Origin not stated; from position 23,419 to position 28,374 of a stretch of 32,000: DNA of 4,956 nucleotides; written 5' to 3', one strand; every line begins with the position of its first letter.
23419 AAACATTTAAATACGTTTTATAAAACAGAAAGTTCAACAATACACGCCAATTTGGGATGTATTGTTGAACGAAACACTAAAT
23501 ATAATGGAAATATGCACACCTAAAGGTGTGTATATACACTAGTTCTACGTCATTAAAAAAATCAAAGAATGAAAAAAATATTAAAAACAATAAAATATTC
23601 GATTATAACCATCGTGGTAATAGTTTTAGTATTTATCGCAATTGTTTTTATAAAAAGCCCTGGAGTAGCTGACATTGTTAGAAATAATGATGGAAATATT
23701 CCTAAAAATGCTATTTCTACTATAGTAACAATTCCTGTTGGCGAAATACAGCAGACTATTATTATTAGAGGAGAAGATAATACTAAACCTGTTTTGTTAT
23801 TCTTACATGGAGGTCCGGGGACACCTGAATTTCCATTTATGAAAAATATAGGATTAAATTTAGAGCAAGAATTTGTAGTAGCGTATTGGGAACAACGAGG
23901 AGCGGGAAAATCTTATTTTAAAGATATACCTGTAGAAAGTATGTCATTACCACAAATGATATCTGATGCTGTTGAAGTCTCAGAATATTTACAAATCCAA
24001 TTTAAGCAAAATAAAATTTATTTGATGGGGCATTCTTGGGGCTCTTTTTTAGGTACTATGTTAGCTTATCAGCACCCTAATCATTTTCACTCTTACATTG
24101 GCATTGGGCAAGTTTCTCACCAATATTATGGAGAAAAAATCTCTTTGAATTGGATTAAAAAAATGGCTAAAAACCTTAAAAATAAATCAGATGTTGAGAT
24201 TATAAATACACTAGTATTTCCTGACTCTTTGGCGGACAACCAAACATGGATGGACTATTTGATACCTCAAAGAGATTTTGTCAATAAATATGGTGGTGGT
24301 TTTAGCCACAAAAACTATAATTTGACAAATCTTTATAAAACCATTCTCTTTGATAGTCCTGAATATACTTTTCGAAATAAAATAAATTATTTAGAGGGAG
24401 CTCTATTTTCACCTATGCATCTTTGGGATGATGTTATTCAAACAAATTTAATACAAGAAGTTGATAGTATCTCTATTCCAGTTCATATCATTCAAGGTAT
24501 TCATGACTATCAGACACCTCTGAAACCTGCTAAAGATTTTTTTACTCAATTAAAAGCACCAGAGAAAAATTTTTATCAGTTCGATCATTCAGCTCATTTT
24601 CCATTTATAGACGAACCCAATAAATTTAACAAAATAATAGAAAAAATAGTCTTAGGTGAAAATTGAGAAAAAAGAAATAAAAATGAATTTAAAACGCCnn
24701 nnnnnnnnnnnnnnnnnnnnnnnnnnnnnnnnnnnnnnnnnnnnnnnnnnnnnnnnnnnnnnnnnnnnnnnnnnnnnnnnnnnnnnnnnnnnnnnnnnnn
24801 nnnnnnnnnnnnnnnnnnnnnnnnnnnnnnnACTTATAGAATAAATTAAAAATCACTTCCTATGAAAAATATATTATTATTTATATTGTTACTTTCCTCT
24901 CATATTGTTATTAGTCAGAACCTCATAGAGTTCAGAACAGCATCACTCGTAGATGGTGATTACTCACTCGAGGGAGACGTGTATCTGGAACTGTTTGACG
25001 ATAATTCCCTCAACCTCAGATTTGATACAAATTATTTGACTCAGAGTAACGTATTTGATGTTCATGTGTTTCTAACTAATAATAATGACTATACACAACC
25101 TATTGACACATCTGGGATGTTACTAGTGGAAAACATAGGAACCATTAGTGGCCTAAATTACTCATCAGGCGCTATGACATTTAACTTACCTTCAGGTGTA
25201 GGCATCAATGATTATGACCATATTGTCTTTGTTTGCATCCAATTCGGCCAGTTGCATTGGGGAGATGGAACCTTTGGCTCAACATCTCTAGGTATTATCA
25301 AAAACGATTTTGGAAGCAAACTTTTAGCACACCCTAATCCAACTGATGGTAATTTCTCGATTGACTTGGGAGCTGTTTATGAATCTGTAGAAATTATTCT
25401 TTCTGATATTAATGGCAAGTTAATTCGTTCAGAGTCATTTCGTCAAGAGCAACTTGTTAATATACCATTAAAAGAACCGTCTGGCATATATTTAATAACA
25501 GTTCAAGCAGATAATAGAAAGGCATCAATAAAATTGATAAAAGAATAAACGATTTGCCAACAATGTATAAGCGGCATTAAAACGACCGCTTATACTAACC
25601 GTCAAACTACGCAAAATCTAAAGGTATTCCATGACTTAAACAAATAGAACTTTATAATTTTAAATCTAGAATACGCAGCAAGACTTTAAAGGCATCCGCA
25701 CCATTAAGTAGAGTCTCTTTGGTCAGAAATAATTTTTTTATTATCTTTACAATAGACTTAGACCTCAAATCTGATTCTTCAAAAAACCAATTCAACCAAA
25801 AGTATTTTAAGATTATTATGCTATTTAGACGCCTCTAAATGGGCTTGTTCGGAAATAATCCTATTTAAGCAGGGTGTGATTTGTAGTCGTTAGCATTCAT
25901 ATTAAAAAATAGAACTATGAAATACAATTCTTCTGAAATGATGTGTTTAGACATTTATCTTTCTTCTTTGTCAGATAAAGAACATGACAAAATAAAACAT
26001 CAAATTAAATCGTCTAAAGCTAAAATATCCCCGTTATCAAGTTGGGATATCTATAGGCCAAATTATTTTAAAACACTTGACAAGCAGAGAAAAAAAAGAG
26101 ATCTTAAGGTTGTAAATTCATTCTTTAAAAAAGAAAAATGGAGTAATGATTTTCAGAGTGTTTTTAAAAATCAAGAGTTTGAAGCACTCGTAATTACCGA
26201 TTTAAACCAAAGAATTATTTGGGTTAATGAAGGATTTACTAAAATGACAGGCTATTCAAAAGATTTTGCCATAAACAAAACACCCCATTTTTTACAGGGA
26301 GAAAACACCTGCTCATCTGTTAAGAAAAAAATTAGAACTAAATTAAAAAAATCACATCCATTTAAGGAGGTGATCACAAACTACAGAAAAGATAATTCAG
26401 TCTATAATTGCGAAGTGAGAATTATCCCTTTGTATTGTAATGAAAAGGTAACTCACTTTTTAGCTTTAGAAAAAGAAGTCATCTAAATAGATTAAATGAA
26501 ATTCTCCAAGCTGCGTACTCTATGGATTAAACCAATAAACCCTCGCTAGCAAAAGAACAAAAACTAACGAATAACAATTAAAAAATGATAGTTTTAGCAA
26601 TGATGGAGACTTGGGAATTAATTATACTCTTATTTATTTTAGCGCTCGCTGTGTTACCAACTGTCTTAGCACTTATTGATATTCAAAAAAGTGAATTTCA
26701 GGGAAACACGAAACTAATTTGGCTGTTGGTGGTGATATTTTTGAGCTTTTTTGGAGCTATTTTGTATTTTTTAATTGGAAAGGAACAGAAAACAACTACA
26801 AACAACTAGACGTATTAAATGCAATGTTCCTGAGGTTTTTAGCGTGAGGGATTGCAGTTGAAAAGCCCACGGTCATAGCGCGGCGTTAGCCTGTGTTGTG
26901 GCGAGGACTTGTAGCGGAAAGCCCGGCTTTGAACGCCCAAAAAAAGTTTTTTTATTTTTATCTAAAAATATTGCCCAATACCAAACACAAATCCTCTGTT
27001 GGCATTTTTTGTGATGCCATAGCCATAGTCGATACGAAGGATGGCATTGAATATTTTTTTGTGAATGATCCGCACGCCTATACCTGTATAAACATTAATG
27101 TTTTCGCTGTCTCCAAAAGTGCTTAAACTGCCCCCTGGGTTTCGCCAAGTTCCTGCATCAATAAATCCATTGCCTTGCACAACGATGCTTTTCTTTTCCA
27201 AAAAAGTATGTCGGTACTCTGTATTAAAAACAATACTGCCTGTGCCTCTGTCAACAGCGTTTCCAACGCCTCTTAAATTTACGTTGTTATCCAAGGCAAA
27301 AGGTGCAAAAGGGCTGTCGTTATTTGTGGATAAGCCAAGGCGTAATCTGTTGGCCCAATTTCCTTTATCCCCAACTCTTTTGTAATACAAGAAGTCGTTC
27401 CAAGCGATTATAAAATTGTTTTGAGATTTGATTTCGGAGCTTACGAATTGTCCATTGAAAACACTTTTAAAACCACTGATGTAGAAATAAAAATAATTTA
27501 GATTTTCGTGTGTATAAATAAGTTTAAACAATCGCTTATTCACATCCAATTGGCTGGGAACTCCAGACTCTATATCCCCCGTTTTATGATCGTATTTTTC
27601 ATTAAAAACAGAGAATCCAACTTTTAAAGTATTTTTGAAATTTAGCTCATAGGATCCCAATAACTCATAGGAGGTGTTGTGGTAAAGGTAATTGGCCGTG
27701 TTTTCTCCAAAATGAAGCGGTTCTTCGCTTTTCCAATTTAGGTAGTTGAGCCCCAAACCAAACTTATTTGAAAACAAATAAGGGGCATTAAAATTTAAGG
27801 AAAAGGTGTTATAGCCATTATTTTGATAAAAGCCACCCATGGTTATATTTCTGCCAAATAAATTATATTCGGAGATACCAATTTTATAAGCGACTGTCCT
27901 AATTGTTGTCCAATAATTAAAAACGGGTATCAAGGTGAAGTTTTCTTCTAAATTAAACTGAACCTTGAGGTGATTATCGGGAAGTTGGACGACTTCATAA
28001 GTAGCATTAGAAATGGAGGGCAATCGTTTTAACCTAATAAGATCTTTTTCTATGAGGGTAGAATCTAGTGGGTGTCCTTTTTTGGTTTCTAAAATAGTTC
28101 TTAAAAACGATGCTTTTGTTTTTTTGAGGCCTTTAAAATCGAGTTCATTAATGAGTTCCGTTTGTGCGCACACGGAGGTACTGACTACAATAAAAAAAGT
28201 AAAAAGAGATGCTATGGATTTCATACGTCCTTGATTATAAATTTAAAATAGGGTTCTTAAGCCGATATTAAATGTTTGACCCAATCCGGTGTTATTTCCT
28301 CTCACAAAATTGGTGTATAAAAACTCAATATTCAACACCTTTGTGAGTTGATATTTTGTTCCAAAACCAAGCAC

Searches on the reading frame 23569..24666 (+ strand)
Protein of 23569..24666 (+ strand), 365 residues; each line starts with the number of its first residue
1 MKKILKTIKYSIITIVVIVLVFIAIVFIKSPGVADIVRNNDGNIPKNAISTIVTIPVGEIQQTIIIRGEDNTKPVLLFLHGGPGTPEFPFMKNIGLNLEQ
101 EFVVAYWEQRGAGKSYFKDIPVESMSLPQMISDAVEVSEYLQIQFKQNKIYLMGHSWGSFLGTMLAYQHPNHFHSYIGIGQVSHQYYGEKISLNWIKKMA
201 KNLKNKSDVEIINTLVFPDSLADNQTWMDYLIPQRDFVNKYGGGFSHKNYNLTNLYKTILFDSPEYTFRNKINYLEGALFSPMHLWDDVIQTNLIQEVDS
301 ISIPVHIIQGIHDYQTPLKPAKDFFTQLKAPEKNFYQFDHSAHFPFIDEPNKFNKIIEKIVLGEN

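Call 35: search_protein_families(library=pfam, proteins=[window:23569-24666:+], max_evalue=0.01)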
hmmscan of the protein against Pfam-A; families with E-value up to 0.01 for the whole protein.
window:23569-24666:+ (365 aa): 6 families
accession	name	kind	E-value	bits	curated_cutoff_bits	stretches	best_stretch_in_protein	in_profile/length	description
PF00561.26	Abhydrolase_1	-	5.6e-15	56.1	25.8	1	74-350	1-245/245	alpha/beta hydrolase fold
PF12146.15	Hydrolase_4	-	2.2e-14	53.8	27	1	99-184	29-112/239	Serine aminopeptidase, S33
PF00326.27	Peptidase_S9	-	4.1e-07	30.2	22.6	1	98-177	11-93/213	Prolyl oligopeptidase family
PF12697.13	Abhydrolase_6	-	1.2e-05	26.5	26.3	1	76-353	1-214/217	Alpha/beta hydrolase family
PF20434.5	BD-FAE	-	0.00073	19.6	26.8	0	126-172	62-114/215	BD-FAE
PF10230.15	LIDHydrolase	-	0.00089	19.5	27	1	73-172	2-108/262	Lipid-droplet associated hydrolase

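Call 102: search_protein_families(library=pfam, alignment_id=A5, max_evalue=0.00001)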
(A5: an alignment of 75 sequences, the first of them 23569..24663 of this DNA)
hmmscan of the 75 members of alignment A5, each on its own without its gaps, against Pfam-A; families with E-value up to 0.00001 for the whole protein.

A. member 1, window:23569-24663:+ (365 aa): 3 families
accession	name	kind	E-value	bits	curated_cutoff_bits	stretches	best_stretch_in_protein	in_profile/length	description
PF00561.26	Abhydrolase_1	-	5.6e-15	56.1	25.8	1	74-350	1-245/245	alpha/beta hydrolase fold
PF12146.15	Hydrolase_4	-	2.2e-14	53.8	27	1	99-184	29-112/239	Serine aminopeptidase, S33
PF00326.27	Peptidase_S9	-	4.1e-07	30.2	22.6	0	98-177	11-93/213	Prolyl oligopeptidase family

B. families by the number of members that match (of 75 scanned): 41 families (the first 25 are shown)
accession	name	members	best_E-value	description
PF13651.11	EcoRI_methylase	3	7.2e-143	Adenine-specific methyltransferase EcoRI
PF01035.26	DNA_binding_1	3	1.3e-31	6-O-methylguanine DNA methyltransferase, DNA binding domain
PF00578.27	AhpC-TSA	3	2.2e-23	AhpC/TSA family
PF08534.16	Redoxin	3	2.3e-17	Redoxin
PF18962.6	Por_Secre_tail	3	2.2e-13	Secretion system C-terminal sorting domain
PF13905.12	Thioredoxin_8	3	4.1e-13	Thioredoxin-like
PF01381.28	HTH_3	3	3.6e-11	Helix-turn-helix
PF02630.20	SCO1-SenC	3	1.6e-06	SCO1/SenC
PF01219.24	DAGK_prokar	2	1.6e-29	Prokaryotic diacylglycerol kinase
PF12146.15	Hydrolase_4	2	7.2e-20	Serine aminopeptidase, S33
PF00561.26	Abhydrolase_1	2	5.6e-15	alpha/beta hydrolase fold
PF04402.19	SIMPL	2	7.5e-14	Protein of unknown function (DUF541)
PF00326.27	Peptidase_S9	2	4.1e-07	Prolyl oligopeptidase family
PF02384.22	N6_Mtase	1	2e-113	N-6 DNA Methylase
PF09556.15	RE_HaeIII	1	9.5e-75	HaeIII restriction endonuclease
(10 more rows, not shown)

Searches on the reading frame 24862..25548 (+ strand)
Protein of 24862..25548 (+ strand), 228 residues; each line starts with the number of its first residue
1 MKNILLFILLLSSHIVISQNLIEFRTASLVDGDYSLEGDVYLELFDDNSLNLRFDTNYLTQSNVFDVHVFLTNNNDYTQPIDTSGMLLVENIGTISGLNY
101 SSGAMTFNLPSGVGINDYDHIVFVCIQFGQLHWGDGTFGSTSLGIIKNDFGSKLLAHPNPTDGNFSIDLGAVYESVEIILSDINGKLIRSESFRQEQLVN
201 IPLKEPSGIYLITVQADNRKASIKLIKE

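Call 35: search_protein_families(library=pfam, proteins=[window:24862-25548:+], max_evalue=0.01)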
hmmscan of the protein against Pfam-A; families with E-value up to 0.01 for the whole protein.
window:24862-25548:+ (228 aa): 2 families
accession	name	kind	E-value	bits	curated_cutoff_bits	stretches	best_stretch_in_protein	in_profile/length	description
PF18962.6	Por_Secre_tail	-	1.4e-08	35.4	27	1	158-226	3-74/75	Secretion system C-terminal sorting domain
PF10517.14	DM13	-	0.0014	19.6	25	1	32-130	5-98/105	Electron transfer DM13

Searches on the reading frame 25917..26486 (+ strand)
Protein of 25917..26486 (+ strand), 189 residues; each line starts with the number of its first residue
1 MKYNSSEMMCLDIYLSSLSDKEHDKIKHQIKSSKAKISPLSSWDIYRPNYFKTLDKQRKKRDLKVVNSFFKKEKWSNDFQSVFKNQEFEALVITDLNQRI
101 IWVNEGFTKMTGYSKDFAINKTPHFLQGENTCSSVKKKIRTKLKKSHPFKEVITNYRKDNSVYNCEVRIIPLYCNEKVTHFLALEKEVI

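Call 35: search_protein_families(library=pfam, proteins=[window:25917-26486:+], max_evalue=0.01)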
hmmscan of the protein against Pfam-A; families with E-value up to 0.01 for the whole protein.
window:25917-26486:+ (189 aa): 4 families
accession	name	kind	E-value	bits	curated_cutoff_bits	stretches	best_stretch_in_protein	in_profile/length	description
PF13426.13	PAS_9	-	7.7e-13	49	27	1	90-180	3-93/103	PAS domain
PF00989.32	PAS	-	1.7e-09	38.1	22.6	1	90-182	13-107/113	PAS fold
PF13188.13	PAS_8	-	3.3e-05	24.1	21.8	1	79-118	3-38/65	PAS domain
PF18095.7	PAS_12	-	0.0025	17.8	22.6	1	87-171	55-139/153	UPF0242 C-terminal PAS-like domain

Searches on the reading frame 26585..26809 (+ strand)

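Call 35: search_protein_families(library=pfam, proteins=[window:26585-26809:+], max_evalue=0.01)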
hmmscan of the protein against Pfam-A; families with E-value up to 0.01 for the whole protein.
window:26585-26809:+ (74 aa): 1 family
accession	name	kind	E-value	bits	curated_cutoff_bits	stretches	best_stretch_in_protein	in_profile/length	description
PF13396.11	PLDc_N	-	6.3e-11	42.5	23.3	1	26-65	3-41/42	Phospholipase_D-nuclease N-terminal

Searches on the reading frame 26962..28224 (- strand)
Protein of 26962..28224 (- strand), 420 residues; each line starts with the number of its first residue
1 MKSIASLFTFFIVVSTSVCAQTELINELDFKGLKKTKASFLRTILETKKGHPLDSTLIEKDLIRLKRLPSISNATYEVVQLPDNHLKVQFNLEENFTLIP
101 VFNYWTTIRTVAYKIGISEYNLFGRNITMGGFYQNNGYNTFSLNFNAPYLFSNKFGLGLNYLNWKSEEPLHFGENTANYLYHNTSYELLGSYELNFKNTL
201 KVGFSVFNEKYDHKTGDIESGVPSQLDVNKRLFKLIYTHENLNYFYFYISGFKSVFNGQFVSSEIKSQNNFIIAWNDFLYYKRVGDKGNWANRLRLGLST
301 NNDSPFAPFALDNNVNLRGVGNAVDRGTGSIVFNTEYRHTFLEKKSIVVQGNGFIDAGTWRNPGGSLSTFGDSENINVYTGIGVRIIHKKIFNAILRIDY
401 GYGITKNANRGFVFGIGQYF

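Call 35: search_protein_families(library=pfam, proteins=[window:26962-28224:-], max_evalue=0.01)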
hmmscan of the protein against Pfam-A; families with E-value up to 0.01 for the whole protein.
window:26962-28224:- (420 aa): 1 family
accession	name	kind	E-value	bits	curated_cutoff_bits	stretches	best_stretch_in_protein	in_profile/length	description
PF07244.20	POTRA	-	4.8e-05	24.4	21.3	1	25-94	3-78/79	Surface antigen variable number repeat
